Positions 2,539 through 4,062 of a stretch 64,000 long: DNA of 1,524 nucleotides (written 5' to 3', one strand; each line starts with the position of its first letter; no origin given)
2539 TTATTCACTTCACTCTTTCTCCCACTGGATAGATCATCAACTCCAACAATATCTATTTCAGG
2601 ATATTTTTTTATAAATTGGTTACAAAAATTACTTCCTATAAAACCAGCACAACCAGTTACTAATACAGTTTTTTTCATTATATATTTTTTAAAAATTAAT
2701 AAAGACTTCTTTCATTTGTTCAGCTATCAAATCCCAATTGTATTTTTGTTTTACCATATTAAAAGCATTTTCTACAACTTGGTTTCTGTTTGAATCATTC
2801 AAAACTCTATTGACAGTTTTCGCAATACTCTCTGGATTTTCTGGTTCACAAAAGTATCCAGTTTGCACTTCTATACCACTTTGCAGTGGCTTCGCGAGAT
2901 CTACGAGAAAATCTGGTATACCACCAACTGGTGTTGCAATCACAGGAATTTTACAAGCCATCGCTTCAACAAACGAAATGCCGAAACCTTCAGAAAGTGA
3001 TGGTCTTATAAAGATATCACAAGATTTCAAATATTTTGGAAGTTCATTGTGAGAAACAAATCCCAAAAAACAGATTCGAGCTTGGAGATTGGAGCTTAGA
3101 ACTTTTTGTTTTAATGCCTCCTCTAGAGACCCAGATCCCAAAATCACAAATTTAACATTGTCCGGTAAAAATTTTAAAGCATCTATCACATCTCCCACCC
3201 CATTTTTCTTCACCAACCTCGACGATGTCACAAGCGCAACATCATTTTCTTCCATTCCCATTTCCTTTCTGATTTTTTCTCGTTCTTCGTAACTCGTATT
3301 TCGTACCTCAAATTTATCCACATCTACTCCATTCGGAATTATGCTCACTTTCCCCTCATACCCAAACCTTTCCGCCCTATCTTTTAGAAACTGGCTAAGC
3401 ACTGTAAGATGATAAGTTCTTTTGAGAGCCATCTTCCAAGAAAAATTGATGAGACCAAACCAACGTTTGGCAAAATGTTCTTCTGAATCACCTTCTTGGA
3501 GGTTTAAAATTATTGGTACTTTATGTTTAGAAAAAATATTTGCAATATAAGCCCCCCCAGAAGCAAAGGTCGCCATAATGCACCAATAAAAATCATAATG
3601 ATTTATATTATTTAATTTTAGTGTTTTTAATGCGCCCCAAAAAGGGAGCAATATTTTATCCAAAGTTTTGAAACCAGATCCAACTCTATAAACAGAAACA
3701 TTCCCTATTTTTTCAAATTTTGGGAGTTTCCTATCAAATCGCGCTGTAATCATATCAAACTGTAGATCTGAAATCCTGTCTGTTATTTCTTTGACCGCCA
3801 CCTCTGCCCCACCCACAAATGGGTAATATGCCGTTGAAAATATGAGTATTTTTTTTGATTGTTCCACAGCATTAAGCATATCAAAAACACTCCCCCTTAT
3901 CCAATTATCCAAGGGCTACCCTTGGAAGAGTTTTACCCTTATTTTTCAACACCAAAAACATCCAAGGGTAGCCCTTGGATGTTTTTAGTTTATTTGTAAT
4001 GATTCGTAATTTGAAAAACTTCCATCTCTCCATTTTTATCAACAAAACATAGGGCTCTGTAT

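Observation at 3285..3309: Tandem-heptamer element (ARNTACG)x3-4 embedded in frame in three unrelated essential genes, plus one intergenic copy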

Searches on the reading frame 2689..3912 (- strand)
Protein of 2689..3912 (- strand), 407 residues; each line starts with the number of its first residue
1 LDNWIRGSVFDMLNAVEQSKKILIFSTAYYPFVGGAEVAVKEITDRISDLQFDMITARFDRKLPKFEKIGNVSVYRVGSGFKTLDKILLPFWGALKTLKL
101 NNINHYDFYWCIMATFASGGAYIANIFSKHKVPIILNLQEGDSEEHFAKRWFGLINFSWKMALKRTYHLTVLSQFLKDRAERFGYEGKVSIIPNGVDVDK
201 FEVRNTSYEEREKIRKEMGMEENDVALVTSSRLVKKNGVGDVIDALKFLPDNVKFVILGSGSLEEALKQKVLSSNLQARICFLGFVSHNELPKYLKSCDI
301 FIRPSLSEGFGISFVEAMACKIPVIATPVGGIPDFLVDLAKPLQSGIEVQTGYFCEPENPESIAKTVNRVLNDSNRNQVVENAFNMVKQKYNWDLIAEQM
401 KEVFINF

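Call 14: search_protein_families(library=pfam, proteins=[window:2689-3912:-])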
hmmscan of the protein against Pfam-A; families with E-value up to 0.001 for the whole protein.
window:2689-3912:- (407 aa): 5 families
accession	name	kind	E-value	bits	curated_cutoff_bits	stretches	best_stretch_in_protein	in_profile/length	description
PF00534.26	Glycos_transf_1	-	4.3e-40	137.5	26.4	1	211-384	2-170/172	Glycosyl transferases group 1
PF13692.12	Glyco_trans_1_4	-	1.2e-29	103.8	27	1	227-373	4-142/142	Glycosyl transferases group 1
PF13439.12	Glyco_transf_4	-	2.6e-11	44.3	28.5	1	33-200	1-170/170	Glycosyltransferase Family 4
PF20706.3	GT4-conflict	-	3.4e-09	36.6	26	1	280-398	263-383/385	Family 4 Glycosyltransferase in conflict systems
PF13524.12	Glyco_trans_1_2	-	1.2e-07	32.2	25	1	245-401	8-143/144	Glycosyl transferase-like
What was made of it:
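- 2689..3912 (-): Host gene 1: GT4-family glycosyltransferase. Pfam Glycos_transf_1 and Glyco_transf_4 (call 14)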

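Call 17: search_solved_structures(query=window:2689-3912:-, show_alignments=2)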
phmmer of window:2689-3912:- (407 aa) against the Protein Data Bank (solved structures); distinct sequences matched with E-value up to 0.001: 48.
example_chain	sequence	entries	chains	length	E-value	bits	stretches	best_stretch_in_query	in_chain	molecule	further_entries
5i45_A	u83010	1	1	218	2.8e-18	69.2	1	245-404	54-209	Glycosyl transferases group 1 family protein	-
3oka_A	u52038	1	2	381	5.6e-17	64.9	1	169-400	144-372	GDP-mannose-dependent alpha-(1-6)-phosphatidylinositol monomannoside mannosyltransferase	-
3okc_A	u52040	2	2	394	6.2e-17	64.7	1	169-400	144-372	GDP-mannose-dependent alpha-(1-6)-phosphatidylinositol monomannoside mannosyltransferase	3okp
4xso_B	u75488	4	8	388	4.2e-15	58.7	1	123-403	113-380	Alr3699 protein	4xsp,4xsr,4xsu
3mbo_A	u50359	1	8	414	8.3e-15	57.7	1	210-404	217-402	Glycosyltransferase, group 1 family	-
2jjm_A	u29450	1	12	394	8.6e-15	57.7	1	210-404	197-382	GLYCOSYL TRANSFERASE, GROUP 1 FAMILY PROTEIN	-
6kih_A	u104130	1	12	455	1.2e-14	57.2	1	217-404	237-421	Tll1590 protein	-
6tvp_A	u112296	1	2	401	1.1e-11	47.5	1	188-404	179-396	Alpha-maltose-1-phosphate synthase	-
8b5s_B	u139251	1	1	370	8.8e-10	41.2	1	188-338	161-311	UDP-glucose:(Heptosyl) LPS alpha 1,3-glucosyltransferase WaaG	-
8b5q_A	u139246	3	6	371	8.8e-10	41.2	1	188-338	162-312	UDP-glucose:(Heptosyl) LPS alpha 1,3-glucosyltransferase WaaG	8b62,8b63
8b5s_A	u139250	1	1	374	9e-10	41.2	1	188-338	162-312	UDP-glucose:(Heptosyl) LPS alpha 1,3-glucosyltransferase WaaG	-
5d00_A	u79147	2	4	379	4.2e-09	39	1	117-403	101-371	N-acetyl-alpha-D-glucosaminyl L-malate synthase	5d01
3c4q_A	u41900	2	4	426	6.6e-09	38.3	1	187-403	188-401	Predicted glycosyltransferases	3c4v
3c48_A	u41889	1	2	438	7.1e-09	38.2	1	187-403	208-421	Predicted glycosyltransferases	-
2bis_A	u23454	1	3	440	9e-09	37.9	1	184-398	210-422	GLGA GLYCOGEN SYNTHASE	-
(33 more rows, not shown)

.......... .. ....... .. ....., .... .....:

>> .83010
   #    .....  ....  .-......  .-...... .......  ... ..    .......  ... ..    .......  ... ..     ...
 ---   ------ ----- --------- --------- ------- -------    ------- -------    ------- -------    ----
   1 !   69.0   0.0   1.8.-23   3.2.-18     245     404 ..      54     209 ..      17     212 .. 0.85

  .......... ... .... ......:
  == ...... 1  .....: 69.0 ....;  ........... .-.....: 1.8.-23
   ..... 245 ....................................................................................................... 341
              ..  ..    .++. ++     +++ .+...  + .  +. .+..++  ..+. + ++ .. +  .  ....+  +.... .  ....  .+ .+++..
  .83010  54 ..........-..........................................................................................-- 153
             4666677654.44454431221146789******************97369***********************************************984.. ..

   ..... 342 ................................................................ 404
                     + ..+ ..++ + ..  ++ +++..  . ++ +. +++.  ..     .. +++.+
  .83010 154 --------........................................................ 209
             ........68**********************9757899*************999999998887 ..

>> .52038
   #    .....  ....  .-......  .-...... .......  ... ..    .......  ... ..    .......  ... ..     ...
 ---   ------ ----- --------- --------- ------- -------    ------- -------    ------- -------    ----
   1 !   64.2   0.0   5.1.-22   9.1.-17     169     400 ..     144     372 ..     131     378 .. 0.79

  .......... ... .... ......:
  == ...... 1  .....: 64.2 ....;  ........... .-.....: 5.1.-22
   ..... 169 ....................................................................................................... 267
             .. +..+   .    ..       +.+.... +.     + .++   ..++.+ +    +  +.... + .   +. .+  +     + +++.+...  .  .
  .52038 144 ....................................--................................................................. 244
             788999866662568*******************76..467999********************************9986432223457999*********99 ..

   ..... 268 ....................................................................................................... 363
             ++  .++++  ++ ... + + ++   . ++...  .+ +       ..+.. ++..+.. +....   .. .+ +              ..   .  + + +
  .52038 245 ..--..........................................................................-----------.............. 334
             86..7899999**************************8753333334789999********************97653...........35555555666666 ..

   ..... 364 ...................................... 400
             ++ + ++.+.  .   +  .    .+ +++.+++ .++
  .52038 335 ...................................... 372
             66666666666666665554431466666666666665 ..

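Call 48: find_homologous_proteins(query=window:2689-3912:-)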
Query window:2689-3912:- (407 aa): 5528 proteins with E <= 0.001 among 8000 candidates; the best 120 are listed.
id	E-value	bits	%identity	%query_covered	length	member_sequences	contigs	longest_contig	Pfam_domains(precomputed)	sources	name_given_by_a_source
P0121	3.8e-254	861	97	97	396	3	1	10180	PF00534.27,PF13524.13,PF13439.13,PF20706.4,PF13692.13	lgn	-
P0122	1.2e-228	777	88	96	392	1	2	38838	PF00534.27,PF13524.13,PF13439.13,PF20706.4,PF13692.13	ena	-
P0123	3.7e-221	752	84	97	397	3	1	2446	PF00534.27,PF13524.13,PF13439.13,PF20706.4,PF13692.13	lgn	-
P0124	6.8e-212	722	80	96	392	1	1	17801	PF00534.27,PF13524.13,PF13439.13,PF20706.4,PF13692.13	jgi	jgi:glycosyltransferase involved in cell wall biosynthesis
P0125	1.7e-179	615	69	95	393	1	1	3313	PF00534.27,PF13579.13,PF13524.13,PF13439.13,PF20706.4,PF13692.13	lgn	-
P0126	4.8e-176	604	69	95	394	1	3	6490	PF00534.27,PF13439.13,PF20706.4,PF13692.13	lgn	-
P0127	8.5e-173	593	67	95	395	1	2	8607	PF00534.27,PF13579.13,PF13524.13,PF13439.13,PF20706.4,PF13692.13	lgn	-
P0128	2.2e-171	588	68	95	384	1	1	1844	PF00534.27,PF13524.13,PF13439.13,PF13692.13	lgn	-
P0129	2.6e-171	588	66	97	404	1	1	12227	PF00534.27,PF13524.13,PF13439.13,PF20706.4,PF13692.13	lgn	-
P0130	5.6e-171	587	71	95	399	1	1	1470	PF00534.27,PF13524.13,PF13439.13,PF20706.4,PF13692.13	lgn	-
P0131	3.4e-170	584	67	96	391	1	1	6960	PF00534.27,PF13524.13,PF13439.13,PF20706.4,PF13692.13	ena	-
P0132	5.3e-170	584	66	96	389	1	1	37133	PF00534.27,PF13579.13,PF13524.13,PF13439.13,PF20706.4,PF13692.13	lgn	-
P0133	6.0e-170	583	66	96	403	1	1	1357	PF00534.27,PF13524.13,PF13439.13,PF20706.4,PF13692.13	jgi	jgi:glycosyltransferase involved in cell wall biosynthesis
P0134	3.3e-168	578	67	96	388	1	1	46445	PF00534.27,PF13524.13,PF13439.13,PF20706.4,PF13692.13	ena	-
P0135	1.2e-167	576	66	95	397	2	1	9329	PF00534.27,PF13439.13,PF20706.4,PF13692.13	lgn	-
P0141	4.1e-163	561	65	96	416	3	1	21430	PF00534.27,PF13524.13,PF13439.13,PF20706.4,PF13692.13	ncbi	ncbi:MAG: glycosyltransferase [Candidatus Paceibacterota bacterium]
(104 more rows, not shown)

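Call 50: find_encoding_contigs(protein=P0141, flank=10000, max_places=2)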
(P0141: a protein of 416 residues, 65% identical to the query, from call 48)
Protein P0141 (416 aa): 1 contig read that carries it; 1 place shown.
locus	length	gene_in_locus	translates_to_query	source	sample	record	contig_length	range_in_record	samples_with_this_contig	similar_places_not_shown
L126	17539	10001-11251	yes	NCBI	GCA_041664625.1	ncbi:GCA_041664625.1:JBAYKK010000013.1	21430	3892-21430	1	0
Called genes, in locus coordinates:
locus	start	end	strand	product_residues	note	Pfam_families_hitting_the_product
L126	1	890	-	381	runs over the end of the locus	PF13439:Glyco_transf_4, PF13579:Glyco_trans_4_4, PF20706:GT4-conflict, PF00534:Glycos_transf_1, PF13692:Glyco_trans_1_4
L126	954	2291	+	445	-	PF02397:Bac_transf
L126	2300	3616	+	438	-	PF07549:Sec_GG (weak), PF21760:SecD_1st, PF22599:SecDF_P1_head, PF03176:MMPL, PF02355:SecD_SecF_C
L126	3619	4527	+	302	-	PF02355:SecD_SecF_C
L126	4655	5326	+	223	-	-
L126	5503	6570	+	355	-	-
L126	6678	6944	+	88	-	-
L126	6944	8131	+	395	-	PF13200:DUF4015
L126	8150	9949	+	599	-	PF10412:TrwB_AAD_bind (weak)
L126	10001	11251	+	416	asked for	PF13439:Glyco_transf_4, PF00534:Glycos_transf_1, PF20706:GT4-conflict (weak), PF13692:Glyco_trans_1_4, PF13524:Glyco_trans_1_2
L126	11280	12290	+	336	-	-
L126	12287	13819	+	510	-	PF00534:Glycos_transf_1, PF13692:Glyco_trans_1_4, PF04138:GtrA_DPMS_TM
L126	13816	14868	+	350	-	PF00534:Glycos_transf_1, PF13692:Glyco_trans_1_4, PF13524:Glyco_trans_1_2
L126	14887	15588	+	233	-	PF00535:Glycos_transf_2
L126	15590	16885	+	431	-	PF01073:3Beta_HSD, PF01370:Epimerase, PF02719:Polysacc_synt_2, PF04321:RmlD_sub_bind (weak), PF05368:NmrA, PF07993:NAD_binding_4 (faint), PF13460:NAD_binding_10, PF16363:GDP_Man_Dehyd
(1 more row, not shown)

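Call 51: find_encoding_contigs(protein=P0129, flank=10000, max_places=2)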
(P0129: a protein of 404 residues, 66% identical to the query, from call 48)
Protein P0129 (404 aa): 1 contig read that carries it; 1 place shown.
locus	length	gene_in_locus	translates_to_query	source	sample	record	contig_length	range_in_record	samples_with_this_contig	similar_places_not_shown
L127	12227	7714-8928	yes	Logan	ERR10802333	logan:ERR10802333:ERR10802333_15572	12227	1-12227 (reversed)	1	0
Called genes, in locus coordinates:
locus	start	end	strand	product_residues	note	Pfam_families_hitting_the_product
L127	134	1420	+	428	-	PF21760:SecD_1st, PF22599:SecDF_P1_head, PF02355:SecD_SecF_C, PF03176:MMPL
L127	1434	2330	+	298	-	PF02355:SecD_SecF_C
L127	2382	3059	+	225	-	-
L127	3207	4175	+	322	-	-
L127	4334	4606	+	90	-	-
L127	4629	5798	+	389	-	PF13200:DUF4015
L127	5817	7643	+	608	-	PF10412:TrwB_AAD_bind (weak)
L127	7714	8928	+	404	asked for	PF13439:Glyco_transf_4, PF00534:Glycos_transf_1, PF20706:GT4-conflict (weak), PF13692:Glyco_trans_1_4, PF13524:Glyco_trans_1_2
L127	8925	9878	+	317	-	PF01073:3Beta_HSD, PF01370:Epimerase, PF02719:Polysacc_synt_2, PF04321:RmlD_sub_bind, PF05368:NmrA (weak), PF13460:NAD_binding_10 (weak), PF16363:GDP_Man_Dehyd, PF07993:NAD_binding_4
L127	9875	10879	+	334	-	PF13439:Glyco_transf_4 (faint), PF13692:Glyco_trans_1_4 (weak)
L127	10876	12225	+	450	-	?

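Call 52: find_encoding_contigs(protein=P0124, flank=10000, max_places=2)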
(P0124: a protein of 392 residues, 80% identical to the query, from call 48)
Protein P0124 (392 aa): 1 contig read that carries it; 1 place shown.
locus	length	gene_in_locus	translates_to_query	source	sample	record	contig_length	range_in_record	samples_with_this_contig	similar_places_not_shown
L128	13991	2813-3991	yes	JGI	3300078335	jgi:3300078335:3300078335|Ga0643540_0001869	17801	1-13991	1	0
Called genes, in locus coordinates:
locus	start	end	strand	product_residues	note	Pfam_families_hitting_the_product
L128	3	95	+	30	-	?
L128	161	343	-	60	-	-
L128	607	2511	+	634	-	-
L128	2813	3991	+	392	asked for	PF13439:Glyco_transf_4, PF00534:Glycos_transf_1, PF13692:Glyco_trans_1_4, PF13524:Glyco_trans_1_2 (weak), PF20706:GT4-conflict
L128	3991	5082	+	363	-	PF00534:Glycos_transf_1, PF13692:Glyco_trans_1_4, PF13524:Glyco_trans_1_2 (weak)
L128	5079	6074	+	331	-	PF20706:GT4-conflict (weak), PF00534:Glycos_transf_1, PF13692:Glyco_trans_1_4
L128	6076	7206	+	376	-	PF00534:Glycos_transf_1, PF13692:Glyco_trans_1_4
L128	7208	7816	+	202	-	PF13489:Methyltransf_23, PF08241:Methyltransf_11, PF08242:Methyltransf_12, PF05148:Methyltransf_8 (weak), PF13649:Methyltransf_25, PF13847:Methyltransf_31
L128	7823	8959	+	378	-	PF00534:Glycos_transf_1, PF13692:Glyco_trans_1_4, PF13524:Glyco_trans_1_2 (weak)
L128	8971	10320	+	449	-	PF01943:Polysacc_synt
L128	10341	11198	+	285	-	PF05050:Methyltransf_21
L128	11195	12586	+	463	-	PF04464:Glyphos_transf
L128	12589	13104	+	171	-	PF13419:HAD_2 (weak), PF00702:Hydrolase (weak), PF08282:Hydrolase_3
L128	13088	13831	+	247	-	PF00106:adh_short, PF01370:Epimerase (weak), PF13561:adh_short_C2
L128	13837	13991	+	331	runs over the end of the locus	PF01408:GFO_IDH_MocA, PF22725:GFO_IDH_MocA_C3, PF02894:GFO_IDH_MocA_C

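Call 53: find_encoding_contigs(protein=P0122, flank=10000, max_places=2)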
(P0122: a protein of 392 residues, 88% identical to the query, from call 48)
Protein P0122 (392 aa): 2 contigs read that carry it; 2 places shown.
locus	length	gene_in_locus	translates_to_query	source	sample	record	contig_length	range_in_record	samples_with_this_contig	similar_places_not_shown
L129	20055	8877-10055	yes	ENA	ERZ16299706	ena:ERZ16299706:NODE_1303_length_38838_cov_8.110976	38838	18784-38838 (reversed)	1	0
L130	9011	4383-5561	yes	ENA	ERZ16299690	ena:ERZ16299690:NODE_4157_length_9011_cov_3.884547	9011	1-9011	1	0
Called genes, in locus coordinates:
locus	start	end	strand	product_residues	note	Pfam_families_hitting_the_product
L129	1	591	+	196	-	?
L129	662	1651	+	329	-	PF07549:Sec_GG (faint), PF02355:SecD_SecF_C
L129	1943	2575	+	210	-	-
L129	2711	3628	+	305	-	-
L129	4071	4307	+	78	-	-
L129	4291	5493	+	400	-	PF13200:DUF4015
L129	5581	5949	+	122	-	PF05635:23S_rRNA_IVP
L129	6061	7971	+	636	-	-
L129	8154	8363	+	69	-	-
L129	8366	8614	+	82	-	-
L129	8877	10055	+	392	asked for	PF13439:Glyco_transf_4, PF00534:Glycos_transf_1, PF13692:Glyco_trans_1_4, PF20706:GT4-conflict, PF13524:Glyco_trans_1_2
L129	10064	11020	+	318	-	PF01073:3Beta_HSD, PF01370:Epimerase, PF02719:Polysacc_synt_2, PF04321:RmlD_sub_bind, PF16363:GDP_Man_Dehyd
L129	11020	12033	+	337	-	-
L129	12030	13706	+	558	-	PF00534:Glycos_transf_1, PF13692:Glyco_trans_1_4, PF04138:GtrA_DPMS_TM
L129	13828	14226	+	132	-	PF13366:PDDEXK_3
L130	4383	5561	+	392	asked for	PF13439:Glyco_transf_4, PF00534:Glycos_transf_1, PF13692:Glyco_trans_1_4, PF20706:GT4-conflict, PF13524:Glyco_trans_1_2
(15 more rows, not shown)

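Call 56: find_related_loci(query=A5, collection=metagenome_contigs, flank=10000)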
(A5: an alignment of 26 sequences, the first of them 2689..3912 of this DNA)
Query A5 (407 aa) in metagenome_contigs; peptide patterns used: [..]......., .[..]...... (x = any residue, [..] = any of these).
600 stretches matched a pattern (row limit reached: there are more); 501 encode a relative of the query (tblastn E <= 1e-3); the best 80 are kept; 80 distinct loci.
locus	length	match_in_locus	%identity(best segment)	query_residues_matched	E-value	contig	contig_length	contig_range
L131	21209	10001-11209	65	2-404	1e-174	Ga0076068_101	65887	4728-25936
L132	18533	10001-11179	64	15-404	9e-172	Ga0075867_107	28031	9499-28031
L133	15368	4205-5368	62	16-404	6e-167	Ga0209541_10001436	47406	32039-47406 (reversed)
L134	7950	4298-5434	61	18-406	2e-161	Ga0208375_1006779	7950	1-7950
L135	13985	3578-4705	60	20-407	1e-154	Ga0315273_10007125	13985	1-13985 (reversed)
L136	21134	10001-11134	58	18-404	2e-149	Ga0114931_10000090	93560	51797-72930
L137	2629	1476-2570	60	18-402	1e-153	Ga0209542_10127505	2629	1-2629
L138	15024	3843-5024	58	20-404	2e-144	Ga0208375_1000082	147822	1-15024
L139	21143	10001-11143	64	16-406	6e-168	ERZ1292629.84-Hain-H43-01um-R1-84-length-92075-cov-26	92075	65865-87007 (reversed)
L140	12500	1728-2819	56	18-402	1e-136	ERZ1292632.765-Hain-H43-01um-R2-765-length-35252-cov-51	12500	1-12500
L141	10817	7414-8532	53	25-404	1e-135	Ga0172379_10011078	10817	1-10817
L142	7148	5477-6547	56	20-401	9e-135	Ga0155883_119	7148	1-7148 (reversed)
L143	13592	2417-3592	52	4-404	2e-133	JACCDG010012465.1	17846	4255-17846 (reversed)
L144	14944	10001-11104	55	19-406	3e-132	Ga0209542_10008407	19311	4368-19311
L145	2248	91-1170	55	19-401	7e-140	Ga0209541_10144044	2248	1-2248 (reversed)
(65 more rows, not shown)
